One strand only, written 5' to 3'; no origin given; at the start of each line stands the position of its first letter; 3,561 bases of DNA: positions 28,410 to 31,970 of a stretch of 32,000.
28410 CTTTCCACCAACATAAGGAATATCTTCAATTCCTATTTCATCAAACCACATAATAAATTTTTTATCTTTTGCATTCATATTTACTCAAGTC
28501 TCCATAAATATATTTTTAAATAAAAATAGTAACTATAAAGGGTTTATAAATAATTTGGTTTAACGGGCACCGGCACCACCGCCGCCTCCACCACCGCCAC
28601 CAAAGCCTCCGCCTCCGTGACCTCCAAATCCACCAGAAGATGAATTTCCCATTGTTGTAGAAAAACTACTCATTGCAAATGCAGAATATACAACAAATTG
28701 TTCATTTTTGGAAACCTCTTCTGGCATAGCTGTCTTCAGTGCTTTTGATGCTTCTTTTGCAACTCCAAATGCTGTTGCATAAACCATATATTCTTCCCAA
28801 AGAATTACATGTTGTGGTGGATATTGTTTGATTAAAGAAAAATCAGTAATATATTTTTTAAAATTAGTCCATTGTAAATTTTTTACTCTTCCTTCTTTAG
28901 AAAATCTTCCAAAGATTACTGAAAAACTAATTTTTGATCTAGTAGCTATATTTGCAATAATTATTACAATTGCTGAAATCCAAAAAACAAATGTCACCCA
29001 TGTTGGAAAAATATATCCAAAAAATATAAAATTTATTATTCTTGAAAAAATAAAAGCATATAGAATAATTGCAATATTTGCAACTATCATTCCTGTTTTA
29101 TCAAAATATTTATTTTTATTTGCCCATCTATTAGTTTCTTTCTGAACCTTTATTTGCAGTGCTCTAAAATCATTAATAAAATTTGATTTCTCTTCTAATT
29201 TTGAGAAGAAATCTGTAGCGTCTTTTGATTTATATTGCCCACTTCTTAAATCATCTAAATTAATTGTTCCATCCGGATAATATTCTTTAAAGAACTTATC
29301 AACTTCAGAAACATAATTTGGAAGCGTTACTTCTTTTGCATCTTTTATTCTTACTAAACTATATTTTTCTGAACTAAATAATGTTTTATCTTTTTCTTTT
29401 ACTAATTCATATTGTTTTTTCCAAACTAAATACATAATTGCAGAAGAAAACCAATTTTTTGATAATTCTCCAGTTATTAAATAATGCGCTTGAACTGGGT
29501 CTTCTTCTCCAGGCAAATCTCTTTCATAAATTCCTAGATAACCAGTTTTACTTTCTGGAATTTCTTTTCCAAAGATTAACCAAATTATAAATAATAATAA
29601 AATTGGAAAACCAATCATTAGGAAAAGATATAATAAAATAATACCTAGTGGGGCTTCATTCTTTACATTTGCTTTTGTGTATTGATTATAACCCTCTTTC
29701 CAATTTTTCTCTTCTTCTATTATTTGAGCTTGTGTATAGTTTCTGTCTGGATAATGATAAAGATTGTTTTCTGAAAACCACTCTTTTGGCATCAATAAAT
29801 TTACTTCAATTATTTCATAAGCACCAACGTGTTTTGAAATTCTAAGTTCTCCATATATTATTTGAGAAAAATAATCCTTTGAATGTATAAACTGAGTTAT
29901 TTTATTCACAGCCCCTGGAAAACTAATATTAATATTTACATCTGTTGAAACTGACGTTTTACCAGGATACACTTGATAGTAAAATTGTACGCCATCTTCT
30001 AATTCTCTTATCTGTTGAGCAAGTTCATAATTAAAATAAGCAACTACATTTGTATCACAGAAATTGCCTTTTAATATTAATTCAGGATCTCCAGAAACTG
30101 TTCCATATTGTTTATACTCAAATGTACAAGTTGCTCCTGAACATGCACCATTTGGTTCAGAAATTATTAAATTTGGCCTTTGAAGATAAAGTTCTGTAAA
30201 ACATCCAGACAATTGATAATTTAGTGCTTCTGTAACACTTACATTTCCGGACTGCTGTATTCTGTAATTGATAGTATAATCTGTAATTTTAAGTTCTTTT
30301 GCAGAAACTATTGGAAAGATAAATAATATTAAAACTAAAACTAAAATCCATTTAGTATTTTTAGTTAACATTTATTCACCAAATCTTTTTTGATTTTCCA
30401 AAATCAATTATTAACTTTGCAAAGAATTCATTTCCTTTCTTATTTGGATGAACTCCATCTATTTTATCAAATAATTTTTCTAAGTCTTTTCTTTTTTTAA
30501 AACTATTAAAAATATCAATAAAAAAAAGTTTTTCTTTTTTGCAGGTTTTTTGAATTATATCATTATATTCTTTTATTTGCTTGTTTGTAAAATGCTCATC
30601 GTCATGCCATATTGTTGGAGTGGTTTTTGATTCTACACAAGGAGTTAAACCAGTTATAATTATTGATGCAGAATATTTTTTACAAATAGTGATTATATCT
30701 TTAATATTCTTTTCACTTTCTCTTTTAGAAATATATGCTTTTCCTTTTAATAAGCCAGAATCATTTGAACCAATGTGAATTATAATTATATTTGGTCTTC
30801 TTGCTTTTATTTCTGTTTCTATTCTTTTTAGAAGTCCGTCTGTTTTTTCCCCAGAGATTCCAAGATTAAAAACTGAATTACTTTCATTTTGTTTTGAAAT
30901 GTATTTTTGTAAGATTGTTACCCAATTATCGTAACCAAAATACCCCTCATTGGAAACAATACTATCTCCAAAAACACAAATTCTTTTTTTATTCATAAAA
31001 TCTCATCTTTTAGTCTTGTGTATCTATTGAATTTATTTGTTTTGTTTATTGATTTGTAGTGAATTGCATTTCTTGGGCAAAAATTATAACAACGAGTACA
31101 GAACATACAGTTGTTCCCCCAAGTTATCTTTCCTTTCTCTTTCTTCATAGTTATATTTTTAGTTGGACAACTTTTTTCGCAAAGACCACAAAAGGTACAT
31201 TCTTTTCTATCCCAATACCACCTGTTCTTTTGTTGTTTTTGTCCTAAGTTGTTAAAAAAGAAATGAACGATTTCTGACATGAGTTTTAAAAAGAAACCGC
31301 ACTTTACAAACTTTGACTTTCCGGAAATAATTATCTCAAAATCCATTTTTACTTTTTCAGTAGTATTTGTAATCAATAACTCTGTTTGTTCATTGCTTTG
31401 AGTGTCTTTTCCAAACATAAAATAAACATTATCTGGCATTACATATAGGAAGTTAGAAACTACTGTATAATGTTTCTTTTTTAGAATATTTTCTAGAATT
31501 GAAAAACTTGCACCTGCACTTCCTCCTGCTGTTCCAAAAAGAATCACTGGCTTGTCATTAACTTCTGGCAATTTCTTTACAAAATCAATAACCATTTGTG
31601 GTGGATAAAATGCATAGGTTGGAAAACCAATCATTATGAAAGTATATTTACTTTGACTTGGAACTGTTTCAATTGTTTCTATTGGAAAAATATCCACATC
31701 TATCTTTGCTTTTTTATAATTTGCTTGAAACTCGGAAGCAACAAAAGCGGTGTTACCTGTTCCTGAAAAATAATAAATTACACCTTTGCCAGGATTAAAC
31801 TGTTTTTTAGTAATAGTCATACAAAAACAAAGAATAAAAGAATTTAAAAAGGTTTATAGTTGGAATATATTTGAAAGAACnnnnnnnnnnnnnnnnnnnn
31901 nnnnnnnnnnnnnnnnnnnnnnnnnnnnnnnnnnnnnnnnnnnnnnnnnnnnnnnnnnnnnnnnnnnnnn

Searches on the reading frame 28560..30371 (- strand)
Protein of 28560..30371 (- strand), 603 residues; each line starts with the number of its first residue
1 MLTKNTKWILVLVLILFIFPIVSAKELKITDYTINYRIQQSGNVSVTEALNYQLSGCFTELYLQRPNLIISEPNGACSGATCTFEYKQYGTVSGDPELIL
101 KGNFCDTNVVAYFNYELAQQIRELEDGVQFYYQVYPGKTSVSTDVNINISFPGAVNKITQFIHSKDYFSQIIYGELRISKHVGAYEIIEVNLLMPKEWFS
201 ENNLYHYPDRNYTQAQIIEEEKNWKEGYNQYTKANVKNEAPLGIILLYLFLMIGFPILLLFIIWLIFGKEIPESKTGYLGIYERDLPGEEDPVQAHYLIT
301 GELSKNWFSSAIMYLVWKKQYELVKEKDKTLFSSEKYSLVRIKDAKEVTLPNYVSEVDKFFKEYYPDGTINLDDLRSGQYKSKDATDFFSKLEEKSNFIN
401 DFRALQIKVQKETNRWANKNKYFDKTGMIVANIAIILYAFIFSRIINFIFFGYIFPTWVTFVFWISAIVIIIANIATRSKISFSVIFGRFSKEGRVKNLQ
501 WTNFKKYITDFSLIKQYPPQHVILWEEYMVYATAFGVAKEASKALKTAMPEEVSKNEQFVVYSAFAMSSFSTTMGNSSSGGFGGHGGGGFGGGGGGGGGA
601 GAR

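Call 5: search_protein_families(library=pfam, proteins=[window:28560-30371:-], max_evalue=0.01)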
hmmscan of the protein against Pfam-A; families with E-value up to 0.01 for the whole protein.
window:28560-30371:- (603 aa): 2 families
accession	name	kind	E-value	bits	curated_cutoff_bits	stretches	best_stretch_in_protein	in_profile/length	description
PF20990.2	DUF2207_C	-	2.1e-41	142.7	33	1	281-545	3-247/247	Predicted membrane protein (DUF2207) C-terminal domain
PF09972.14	DUF2207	-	1.3e-11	45.4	24.4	1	28-191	1-169/172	Predicted membrane protein (DUF2207) N-terminal domain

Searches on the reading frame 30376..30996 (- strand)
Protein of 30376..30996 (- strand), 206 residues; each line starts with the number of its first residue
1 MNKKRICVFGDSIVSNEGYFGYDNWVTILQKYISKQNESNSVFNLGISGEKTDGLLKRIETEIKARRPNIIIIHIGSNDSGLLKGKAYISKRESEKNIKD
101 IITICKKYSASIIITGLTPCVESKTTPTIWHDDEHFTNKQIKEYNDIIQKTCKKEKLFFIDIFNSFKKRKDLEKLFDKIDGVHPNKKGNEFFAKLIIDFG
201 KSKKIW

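Call 5: search_protein_families(library=pfam, proteins=[window:30376-30996:-], max_evalue=0.01)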
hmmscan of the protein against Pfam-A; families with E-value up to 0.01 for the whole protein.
window:30376-30996:- (206 aa): 4 families
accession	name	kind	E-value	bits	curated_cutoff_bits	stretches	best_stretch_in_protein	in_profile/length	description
PF13472.12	Lipase_GDSL_2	-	6.6e-26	92.3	32.9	1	8-190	1-177/178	GDSL-like Lipase/Acylhydrolase family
PF00657.28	Lipase_GDSL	-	7.9e-23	82.1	23.6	1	6-196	1-208/208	GDSL-like Lipase/Acylhydrolase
PF04311.20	DUF459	-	5.4e-07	29.6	27.2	1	5-194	1-192/197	Protein of unknown function (DUF459)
PF21360.3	PylC-like_N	-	0.004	17.7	27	0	123-157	31-67/96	PylC-like, N-terminal domain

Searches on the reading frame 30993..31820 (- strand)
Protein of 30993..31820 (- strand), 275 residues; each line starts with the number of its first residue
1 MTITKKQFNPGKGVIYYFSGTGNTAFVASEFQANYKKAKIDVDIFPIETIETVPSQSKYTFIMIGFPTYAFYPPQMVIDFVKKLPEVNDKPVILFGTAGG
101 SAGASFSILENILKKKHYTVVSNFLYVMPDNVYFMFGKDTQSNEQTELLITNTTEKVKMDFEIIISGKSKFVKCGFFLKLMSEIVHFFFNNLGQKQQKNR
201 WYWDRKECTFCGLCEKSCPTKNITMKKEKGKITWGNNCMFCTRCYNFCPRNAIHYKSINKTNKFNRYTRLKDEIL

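Call 5: search_protein_families(library=pfam, proteins=[window:30993-31820:-], max_evalue=0.01)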
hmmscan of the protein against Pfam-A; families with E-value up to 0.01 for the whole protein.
window:30993-31820:- (275 aa): 12 families
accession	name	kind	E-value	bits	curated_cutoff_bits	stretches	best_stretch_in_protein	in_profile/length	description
PF00037.32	Fer4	-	7.3e-11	41.9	21.1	2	202-223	2-23/24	4Fe-4S binding domain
PF12838.12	Fer4_7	-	1e-09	39.1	27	2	208-252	2-52/52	4Fe-4S dicluster domain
PF14697.11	Fer4_21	-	9e-09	35.8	35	1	196-225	29-59/59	4Fe-4S dicluster domain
PF13187.11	Fer4_9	-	6.3e-08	33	27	1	207-253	1-52/52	4Fe-4S dicluster domain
PF13237.11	Fer4_10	-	7.7e-08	32.6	25.5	1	202-249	3-53/53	4Fe-4S dicluster domain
PF13484.11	Fer4_16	-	2e-07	32.1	30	1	237-263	1-29/66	4Fe-4S double cluster binding domain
PF12641.12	Flavodoxin_3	-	1.5e-05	25.3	27.5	1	15-106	2-85/160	Flavodoxin domain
PF12724.12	Flavodoxin_5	-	2.5e-05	25.1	27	1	14-97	1-83/145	Flavodoxin domain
PF12798.12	Fer4_3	-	0.0001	23.3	27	0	208-220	1-13/15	4Fe-4S binding domain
PF25160.1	LdpA_Fe-S-bd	-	0.00037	20.6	27.6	1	214-257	9-47/49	LdpA Fe-S cluster-binding domain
PF12682.12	Flavodoxin_4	-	0.00054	19.9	24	1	52-102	67-116/155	Flavodoxin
PF13534.11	Fer4_17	-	0.006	17.5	22.2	0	194-220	36-58/61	4Fe-4S dicluster domain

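Call 28: find_encoding_contigs(protein=window:30993-31820:-, flank=10000, max_places=4)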
Protein window:30993-31820:- (275 aa): 2 contigs read that carry it; 1 place shown.
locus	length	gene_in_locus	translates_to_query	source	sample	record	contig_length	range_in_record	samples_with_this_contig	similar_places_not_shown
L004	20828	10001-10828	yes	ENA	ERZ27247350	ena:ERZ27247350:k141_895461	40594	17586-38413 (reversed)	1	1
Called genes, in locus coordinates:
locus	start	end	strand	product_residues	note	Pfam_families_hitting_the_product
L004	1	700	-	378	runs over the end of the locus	PF00579:tRNA-synt_1b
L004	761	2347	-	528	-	-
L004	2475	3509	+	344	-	PF13404:HTH_AsnC-type (weak), PF13412:HTH_24 (weak), PF13404:HTH_AsnC-type (weak), PF13412:HTH_24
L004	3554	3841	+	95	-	-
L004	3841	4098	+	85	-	-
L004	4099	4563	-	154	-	PF04073:tRNA_edit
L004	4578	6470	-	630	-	PF00270:DEAD (weak), PF04851:ResIII, PF06733:DEAD_2, PF13307:Helicase_C_2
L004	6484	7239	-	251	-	-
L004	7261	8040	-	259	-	-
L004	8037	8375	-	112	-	-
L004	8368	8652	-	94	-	-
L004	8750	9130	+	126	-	PF24963:DUF7768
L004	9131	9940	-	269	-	-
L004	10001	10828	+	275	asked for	PF12724:Flavodoxin_5 (faint), PF14697:Fer4_21 (faint), PF00037:Fer4 (weak), PF12838:Fer4_7 (weak), PF13187:Fer4_9, PF13237:Fer4_10, PF13484:Fer4_16 (faint)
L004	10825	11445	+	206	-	PF00657:Lipase_GDSL, PF04311:DUF459 (weak), PF13472:Lipase_GDSL_2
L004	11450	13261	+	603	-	PF09972:DUF2207, PF20990:DUF2207_C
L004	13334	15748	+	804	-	PF01326:PPDK_N, PF00391:PEP-utilizers, PF02896:PEP-utilizers_C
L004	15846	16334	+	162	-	PF13274:SocA_Panacea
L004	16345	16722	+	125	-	-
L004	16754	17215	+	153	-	PF01451:LMWPc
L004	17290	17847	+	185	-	PF04011:LemA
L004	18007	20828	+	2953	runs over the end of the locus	PF11974:bMG3 (faint), PF17210:SdrD_B (faint), PF13620:CarboxypepD_reg (weak)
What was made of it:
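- On Polymorphic toxin systems: No such genes lie in the window or in the 10-kb flank (calls 5, 28).
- No amino-sugar or muropeptide uptake or catabolism genes are adjacent (calls 5, 28).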

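Call 29: search_protein_families(library=ncbifam, proteins=[L004:4578-6470:-, L004:2475-3509:+, L004:4099-4563:-, L004:761-2347:-, L004:2-700:-, L004:6484-7239:-, L004:7261-8040:-, L004:9131-9940:-], max_evalue=0.001)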
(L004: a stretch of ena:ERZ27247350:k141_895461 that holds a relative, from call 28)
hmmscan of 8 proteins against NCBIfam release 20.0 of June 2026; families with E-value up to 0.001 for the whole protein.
L004:4578-6470:- (630 aa): 6 families
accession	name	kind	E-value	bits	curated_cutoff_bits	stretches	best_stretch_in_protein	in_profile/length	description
TIGR00604.1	rad3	subfamily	4.3e-85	286.7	246.95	2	329-618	391-696/706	DNA repair helicase (rad3)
TIGR01407.1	dinG_rel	hypoth_equivalog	1e-34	120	547.7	1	11-615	245-871/889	putative DnaQ family exonuclease/DinG family helicase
NF005981.0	PRK08074.1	equivalog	1.1e-34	119.6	789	2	344-609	633-906/931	ATP-dependent DNA helicase DinG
NF053712.1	repair_DEAH_YoaA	equivalog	1.8e-32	112.9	680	1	12-627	19-629/630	DNA repair helicase YoaA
NF008729.0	PRK11747.1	equivalog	1e-31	110.1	598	2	369-604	452-687/703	ATP-dependent DNA helicase DinG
TIGR03117.2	cas_csf4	equivalog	3.6e-13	48.6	400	1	224-307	379-457/800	type IV CRISPR-associated DEAD/DEAH-box helicase Csf4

L004:2475-3509:+ (344 aa): 10 families
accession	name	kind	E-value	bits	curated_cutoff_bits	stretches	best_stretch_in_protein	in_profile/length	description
NF053758.1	ChrTpTrnRegChrS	equivalog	6e-16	58.6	250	2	3-115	11-121/158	chromate efflux transcriptional regulator ChrS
NF041396.1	TranRegLrp_Halo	equivalog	2.8e-15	56.5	190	2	5-107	4-104/149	HTH-type transcriptional regulator Lrp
NF008384.0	PRK11179.1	equivalog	1.1e-14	54.6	227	2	3-123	6-125/153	transcriptional regulator AsnC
NF040947.1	trans_reg_LysM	equivalog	4.2e-14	52.5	180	1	4-126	1-119/136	HTH-type transcriptional regulator LysM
NF040820.1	trans_reg_LrpA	equivalog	8.7e-13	48.4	250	1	5-97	3-93/141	HTH-type transcriptional regulator LrpA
NF008370.0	PRK11169.1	equivalog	4.4e-12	46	233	1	174-234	11-71/164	leucine-responsive transcriptional regulator Lrp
TIGR01884.1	cas_HTH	subfamily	4.6e-06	26.2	60.2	0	4-50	140-186/202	CRISPR-associated CARF protein Csa3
NF041395.1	TranRegLrpA1_Halo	equivalog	6.2e-06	26.3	250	0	10-110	9-107/142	HTH-type transcriptional regulator LrpA1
NF040708.3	Siroheme_Dcarb_AhbA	equivalog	3.8e-05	23.5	140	0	20-86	16-82/144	siroheme decarboxylase subunit alpha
NF040707.3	Siroheme_Dcarb_AhbB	equivalog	0.00038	20.2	125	0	19-66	12-59/146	siroheme decarboxylase subunit beta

L004:4099-4563:- (154 aa): 3 families
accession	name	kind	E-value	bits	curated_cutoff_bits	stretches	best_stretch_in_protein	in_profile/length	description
TIGR00011.1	YbaK_EbsC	equivalog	8e-14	51.6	153.25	1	21-152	16-151/152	Cys-tRNA(Pro) deacylase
NF006625.0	PRK09194.1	equivalog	7.6e-08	31.7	558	1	24-130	253-360/559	proline--tRNA ligase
NF007951.0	PRK10670.1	equivalog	8.3e-06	25.8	243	1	54-149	55-152/159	Cys-tRNA(Pro)/Cys-tRNA(Cys) deacylase YbaK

L004:761-2347:- (528 aa): 0 families

L004:2-700:- (233 aa): 8 families
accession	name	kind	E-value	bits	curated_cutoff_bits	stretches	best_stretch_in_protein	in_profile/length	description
NF008924.0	PRK12285.1-1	equivalog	2.5e-95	319.9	644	1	3-232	2-231/381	tryptophan--tRNA ligase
NF008927.0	PRK12285.1-4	equivalog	2e-86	290.5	478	1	2-232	2-237/385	tryptophan--tRNA ligase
NF008925.0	PRK12285.1-2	equivalog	9.1e-44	149.9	451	1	8-232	2-225/365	tryptophan--tRNA ligase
TIGR00233.1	trpS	equivalog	6.7e-42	143.9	176.75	1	74-233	2-163/328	tryptophan--tRNA ligase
NF008926.0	PRK12285.1-3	equivalog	1.4e-34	119.7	320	1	7-233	4-228/429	tryptophan--tRNA ligase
NF008928.0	PRK12285.1-5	equivalog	5.3e-24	84.6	891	1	3-232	27-251/530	tryptophan--tRNA ligase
NF006330.0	PRK08560.1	equivalog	3.5e-09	36.2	220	1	63-233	23-195/342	tyrosine--tRNA ligase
TIGR00234.1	tyrS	equivalog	3.2e-05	23.2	113.8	1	59-104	18-66/406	tyrosine--tRNA ligase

L004:6484-7239:- (251 aa): 1 family
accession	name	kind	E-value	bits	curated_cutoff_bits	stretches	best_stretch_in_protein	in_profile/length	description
TIGR02072.1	BioC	equivalog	3.7e-05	23.7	184.95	1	86-172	21-104/244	malonyl-ACP O-methyltransferase BioC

L004:7261-8040:- (259 aa): 1 family
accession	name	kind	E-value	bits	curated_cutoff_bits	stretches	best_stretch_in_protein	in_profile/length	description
TIGR02072.1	BioC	equivalog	2.4e-05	24.3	184.95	1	83-178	11-103/244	malonyl-ACP O-methyltransferase BioC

L004:9131-9940:- (269 aa): 0 families
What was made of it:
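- Archaeal origin: Rad3/XPD passes its cutoff and the TrpRS hits are PRK12285-type models (call 29).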
